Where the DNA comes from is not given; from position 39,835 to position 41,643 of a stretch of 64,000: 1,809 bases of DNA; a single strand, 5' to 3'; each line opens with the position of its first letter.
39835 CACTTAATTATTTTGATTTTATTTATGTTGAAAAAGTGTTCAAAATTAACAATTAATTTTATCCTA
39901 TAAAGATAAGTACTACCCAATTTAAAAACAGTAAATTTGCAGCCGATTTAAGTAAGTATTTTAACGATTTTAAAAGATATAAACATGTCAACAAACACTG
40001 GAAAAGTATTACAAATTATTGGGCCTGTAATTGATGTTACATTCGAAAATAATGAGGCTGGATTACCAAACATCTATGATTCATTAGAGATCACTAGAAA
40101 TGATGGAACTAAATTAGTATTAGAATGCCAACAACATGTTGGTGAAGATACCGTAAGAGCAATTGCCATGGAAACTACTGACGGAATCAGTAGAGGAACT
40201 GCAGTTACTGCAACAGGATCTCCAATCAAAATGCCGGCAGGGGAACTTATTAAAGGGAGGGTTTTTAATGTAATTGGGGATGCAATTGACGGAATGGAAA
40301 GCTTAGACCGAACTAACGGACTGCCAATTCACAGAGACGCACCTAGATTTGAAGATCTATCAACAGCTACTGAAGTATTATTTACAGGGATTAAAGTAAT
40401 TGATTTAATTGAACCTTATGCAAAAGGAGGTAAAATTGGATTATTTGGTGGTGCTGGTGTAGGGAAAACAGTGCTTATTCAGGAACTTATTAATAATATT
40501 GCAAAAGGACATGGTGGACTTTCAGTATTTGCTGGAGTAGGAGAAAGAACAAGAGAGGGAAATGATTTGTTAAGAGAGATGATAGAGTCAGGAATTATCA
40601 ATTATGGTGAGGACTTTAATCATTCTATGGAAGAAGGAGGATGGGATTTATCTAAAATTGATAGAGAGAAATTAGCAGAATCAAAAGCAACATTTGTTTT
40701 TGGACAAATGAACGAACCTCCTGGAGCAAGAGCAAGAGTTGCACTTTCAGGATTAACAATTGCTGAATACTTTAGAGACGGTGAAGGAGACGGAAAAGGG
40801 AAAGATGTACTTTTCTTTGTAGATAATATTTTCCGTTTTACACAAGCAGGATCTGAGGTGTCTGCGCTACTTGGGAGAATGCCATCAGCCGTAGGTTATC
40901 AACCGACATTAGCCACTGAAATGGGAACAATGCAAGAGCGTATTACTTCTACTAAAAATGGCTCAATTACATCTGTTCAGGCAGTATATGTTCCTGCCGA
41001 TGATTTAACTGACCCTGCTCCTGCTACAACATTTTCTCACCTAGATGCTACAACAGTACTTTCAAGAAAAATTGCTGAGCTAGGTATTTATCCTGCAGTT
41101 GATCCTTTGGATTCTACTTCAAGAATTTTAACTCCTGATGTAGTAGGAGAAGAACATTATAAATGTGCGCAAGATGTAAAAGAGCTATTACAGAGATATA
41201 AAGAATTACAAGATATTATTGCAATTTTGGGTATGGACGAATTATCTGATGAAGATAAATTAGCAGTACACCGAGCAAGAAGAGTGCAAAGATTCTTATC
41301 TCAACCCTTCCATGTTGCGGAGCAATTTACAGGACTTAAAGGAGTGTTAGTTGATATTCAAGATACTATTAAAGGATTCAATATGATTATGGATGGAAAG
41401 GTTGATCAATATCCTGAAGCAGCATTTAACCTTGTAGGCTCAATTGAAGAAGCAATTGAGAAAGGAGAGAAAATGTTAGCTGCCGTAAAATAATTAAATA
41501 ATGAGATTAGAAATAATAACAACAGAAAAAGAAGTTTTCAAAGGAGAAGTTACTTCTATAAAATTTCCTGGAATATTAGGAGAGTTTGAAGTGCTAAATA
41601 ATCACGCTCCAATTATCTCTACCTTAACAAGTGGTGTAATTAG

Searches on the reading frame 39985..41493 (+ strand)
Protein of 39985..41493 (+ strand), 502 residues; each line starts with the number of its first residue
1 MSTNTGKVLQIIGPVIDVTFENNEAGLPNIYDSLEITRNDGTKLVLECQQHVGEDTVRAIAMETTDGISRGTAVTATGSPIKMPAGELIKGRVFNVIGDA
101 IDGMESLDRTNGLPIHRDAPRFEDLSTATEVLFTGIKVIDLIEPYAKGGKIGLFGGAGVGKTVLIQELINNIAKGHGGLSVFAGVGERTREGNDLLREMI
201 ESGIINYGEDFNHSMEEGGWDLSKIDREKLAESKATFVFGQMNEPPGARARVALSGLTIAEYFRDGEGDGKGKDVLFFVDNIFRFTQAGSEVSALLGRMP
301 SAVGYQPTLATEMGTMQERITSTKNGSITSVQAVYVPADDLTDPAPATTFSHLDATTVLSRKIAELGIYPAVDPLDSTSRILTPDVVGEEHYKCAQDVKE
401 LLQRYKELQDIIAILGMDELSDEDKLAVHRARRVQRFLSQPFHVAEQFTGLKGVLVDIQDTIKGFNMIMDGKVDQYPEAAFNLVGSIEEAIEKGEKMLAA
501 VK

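Call 53: search_protein_families(library=pfam, proteins=[window:39985-41493:+], max_evalue=0.00001)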
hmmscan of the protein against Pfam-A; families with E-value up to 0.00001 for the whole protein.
window:39985-41493:+ (502 aa): 3 families
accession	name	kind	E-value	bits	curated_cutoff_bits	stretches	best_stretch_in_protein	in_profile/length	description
PF00006.31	ATP-synt_ab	-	7.7e-66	222.2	29.5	1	135-379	1-213/213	ATP synthase alpha/beta family, nucleotide-binding domain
PF02874.29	ATP-synt_ab_N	-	9.8e-18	64.9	20.9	1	8-78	1-69/69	ATP synthase alpha/beta family, beta-barrel domain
PF22919.1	ATP-synt_VA_C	-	1.2e-17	64.2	24.7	1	384-476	5-100/101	C-terminal domain of V and A type ATP synthase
